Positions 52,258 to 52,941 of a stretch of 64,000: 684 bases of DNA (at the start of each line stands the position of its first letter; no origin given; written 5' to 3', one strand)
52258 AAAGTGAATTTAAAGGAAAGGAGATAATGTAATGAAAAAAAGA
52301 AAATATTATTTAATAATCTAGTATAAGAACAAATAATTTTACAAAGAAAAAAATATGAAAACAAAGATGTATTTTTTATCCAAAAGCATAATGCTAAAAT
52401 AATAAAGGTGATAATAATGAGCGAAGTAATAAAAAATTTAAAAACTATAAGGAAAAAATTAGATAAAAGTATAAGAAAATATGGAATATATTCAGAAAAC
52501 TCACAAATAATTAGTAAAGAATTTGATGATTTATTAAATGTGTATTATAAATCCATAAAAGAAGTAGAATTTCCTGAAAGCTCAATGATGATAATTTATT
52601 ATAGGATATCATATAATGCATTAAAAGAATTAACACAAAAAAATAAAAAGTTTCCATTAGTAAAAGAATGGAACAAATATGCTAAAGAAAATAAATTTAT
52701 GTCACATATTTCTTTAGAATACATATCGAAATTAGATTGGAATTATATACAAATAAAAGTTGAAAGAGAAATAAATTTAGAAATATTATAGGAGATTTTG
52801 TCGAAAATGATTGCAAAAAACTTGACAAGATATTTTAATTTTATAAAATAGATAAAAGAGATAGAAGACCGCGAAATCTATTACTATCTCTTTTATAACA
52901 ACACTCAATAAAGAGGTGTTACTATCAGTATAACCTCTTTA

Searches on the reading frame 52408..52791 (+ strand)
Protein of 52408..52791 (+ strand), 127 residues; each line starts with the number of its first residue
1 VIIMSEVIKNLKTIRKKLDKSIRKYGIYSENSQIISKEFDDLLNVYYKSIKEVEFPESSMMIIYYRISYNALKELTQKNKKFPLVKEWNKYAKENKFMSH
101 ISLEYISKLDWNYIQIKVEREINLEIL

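Call 53: search_protein_families(library=pfam, proteins=[window:52408-52791:+], max_evalue=0.001)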
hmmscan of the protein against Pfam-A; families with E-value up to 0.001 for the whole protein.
window:52408-52791:+ (127 aa): 1 family
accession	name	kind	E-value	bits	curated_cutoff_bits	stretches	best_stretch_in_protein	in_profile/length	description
PF09388.15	SpoOE-like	-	0.0005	20.4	23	1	12-48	6-42/42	Spo0E like sporulation regulatory protein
